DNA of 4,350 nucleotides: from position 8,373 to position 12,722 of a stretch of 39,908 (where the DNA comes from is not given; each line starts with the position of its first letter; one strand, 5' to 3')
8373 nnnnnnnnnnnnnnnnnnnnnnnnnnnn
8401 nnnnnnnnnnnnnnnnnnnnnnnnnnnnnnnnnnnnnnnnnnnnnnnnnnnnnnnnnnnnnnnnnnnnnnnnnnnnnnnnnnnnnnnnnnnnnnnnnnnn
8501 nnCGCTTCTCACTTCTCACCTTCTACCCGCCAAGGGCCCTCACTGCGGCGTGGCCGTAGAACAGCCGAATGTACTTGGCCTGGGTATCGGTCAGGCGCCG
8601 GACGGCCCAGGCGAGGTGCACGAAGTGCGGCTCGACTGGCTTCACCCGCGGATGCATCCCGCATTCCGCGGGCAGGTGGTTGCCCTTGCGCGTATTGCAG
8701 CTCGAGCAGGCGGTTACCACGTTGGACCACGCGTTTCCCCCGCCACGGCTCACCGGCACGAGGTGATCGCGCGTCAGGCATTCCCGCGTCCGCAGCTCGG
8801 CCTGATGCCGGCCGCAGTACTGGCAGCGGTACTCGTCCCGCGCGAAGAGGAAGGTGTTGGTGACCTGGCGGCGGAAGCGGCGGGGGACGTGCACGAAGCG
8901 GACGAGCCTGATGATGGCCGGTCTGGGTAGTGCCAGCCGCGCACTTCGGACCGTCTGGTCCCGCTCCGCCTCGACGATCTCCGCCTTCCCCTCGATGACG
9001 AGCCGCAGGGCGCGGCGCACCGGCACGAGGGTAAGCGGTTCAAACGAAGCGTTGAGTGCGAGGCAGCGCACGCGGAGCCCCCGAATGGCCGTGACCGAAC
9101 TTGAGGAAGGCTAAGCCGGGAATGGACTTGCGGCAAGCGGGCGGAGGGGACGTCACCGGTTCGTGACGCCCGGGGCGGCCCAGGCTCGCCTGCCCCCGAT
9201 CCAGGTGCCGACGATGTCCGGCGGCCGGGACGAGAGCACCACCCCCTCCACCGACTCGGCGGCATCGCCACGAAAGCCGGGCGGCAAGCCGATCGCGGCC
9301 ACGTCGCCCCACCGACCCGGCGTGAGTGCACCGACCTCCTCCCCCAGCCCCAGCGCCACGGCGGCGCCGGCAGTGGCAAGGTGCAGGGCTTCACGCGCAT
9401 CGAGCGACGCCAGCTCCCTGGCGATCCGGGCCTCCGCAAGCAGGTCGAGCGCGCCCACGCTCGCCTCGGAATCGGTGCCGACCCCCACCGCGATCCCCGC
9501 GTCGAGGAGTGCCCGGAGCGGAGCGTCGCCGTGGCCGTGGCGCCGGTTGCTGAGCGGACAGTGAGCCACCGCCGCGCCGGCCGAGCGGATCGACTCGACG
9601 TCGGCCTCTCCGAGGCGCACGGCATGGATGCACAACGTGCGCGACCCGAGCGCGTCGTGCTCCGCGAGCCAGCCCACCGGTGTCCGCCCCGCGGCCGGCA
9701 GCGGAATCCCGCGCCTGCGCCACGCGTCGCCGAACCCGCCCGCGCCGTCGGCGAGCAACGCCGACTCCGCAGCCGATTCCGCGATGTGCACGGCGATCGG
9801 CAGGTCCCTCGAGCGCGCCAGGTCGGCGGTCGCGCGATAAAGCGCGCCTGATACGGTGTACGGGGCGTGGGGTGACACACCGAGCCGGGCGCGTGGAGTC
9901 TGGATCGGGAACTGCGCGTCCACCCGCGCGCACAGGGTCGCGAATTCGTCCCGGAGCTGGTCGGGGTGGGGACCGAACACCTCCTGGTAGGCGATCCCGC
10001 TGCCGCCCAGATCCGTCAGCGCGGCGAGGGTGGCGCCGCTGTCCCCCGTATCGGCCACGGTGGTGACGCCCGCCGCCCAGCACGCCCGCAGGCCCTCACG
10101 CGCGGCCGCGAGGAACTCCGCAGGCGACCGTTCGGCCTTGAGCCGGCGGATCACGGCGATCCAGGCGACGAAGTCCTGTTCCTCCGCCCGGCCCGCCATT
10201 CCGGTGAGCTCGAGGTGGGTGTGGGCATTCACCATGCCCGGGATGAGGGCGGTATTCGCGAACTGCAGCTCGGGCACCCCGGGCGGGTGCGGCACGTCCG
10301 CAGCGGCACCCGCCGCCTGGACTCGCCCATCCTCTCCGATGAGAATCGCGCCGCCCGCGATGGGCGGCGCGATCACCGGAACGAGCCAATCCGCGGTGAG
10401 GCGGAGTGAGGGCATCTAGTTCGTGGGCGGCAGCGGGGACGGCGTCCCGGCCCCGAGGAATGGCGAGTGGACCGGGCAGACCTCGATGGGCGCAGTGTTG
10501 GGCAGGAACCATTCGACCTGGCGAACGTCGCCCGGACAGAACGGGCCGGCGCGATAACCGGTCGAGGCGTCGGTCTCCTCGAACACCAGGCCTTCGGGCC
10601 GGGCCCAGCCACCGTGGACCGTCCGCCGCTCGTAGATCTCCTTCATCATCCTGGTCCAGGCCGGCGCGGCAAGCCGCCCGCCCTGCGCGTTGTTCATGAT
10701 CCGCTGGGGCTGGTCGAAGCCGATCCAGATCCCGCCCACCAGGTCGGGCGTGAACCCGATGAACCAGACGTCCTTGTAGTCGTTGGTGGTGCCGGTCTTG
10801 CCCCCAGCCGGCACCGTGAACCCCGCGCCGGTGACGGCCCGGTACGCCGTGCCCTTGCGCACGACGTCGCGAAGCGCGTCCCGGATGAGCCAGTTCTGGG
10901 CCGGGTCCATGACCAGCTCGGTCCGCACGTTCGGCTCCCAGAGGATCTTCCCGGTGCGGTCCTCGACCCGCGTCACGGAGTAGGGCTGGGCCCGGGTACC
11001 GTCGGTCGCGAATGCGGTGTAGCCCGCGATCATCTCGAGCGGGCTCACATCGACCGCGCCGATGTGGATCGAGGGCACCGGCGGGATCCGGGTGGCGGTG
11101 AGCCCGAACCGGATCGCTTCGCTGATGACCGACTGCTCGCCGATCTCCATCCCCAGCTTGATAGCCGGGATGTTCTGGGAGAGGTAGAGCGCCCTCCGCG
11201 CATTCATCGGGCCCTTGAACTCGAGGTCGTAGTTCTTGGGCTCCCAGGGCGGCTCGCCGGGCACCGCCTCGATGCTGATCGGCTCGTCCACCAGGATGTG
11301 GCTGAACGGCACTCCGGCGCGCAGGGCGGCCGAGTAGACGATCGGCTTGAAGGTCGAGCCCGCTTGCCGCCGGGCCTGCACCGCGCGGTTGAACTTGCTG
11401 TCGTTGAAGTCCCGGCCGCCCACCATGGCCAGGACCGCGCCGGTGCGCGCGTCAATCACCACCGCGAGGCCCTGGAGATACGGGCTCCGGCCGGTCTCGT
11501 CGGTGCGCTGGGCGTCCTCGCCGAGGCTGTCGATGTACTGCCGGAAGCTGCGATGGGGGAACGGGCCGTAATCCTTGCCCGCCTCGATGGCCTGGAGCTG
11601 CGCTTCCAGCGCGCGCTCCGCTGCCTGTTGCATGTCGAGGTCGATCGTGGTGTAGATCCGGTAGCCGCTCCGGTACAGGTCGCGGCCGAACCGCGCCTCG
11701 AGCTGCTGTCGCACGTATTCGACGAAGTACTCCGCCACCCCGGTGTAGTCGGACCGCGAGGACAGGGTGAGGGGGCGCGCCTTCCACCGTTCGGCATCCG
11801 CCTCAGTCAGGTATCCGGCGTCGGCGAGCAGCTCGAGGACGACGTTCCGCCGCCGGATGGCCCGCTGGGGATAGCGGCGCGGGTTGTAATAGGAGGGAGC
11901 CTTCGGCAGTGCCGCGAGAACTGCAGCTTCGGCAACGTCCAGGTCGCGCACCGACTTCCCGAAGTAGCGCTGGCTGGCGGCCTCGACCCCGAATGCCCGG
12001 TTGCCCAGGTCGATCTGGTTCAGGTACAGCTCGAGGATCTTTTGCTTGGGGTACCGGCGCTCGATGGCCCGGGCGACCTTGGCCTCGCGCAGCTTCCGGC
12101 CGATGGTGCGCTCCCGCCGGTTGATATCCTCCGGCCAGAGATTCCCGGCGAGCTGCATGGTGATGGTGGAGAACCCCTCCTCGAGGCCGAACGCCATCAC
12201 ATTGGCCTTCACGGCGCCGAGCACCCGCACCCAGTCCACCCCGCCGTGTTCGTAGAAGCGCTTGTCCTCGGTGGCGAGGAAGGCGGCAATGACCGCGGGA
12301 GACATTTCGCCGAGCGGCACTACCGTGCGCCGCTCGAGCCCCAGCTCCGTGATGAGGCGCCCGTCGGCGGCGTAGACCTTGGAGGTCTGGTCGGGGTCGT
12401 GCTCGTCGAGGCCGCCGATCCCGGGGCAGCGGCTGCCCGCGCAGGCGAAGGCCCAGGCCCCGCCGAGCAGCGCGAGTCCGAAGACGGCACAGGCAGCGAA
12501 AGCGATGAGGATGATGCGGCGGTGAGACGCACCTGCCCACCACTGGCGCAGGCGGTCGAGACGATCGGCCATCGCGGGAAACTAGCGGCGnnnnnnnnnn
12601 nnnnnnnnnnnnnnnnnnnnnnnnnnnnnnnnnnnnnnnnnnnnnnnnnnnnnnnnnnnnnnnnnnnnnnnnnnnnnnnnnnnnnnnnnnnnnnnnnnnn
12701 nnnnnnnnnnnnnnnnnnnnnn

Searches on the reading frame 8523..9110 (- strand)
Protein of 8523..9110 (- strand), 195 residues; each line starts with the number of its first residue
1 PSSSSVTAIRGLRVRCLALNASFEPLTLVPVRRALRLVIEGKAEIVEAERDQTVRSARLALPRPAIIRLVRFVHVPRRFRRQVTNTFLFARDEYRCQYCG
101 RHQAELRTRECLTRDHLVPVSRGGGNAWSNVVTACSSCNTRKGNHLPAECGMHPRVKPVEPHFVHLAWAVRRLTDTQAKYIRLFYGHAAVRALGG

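Call 7: search_protein_families(library=pfam, proteins=[window:8523-9110:-], max_evalue=0.001)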
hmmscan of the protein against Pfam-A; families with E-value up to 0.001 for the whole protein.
window:8523-9110:- (195 aa): 3 families
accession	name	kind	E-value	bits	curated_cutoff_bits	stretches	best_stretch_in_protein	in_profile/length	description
PF14279.12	HNH_5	-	1.7e-14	53.9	27.5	1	96-153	1-54/56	HNH endonuclease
PF01844.29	HNH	-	6.7e-14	52.2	21.4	1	96-144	1-46/47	HNH endonuclease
PF13395.12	HNH_4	-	1.4e-05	25.4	22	1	106-147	13-53/54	HNH endonuclease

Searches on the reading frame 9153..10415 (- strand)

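Call 7: search_protein_families(library=pfam, proteins=[window:9153-10415:-], max_evalue=0.001)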
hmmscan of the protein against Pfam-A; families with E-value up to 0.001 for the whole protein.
window:9153-10415:- (420 aa): 2 families
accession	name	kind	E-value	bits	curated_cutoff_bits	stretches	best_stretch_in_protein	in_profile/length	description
PF01979.26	Amidohydro_1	-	1.1e-34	120.6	25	1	57-409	2-343/345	Amidohydrolase family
PF07969.17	Amidohydro_3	-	9.5e-14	52.2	29.7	1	95-409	151-469/472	Amidohydrolase family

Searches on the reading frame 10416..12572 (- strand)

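Call 7: search_protein_families(library=pfam, proteins=[window:10416-12572:-], max_evalue=0.001)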
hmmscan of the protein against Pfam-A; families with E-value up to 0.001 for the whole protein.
window:10416-12572:- (718 aa): 2 families
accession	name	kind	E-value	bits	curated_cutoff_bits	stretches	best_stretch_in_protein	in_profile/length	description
PF00912.28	Transgly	-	3.8e-58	196.3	27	1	71-248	2-176/178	Transglycosylase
PF00905.27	Transpeptidase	-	4.7e-35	121.7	22.1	1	368-639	1-294/299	Penicillin binding protein transpeptidase domain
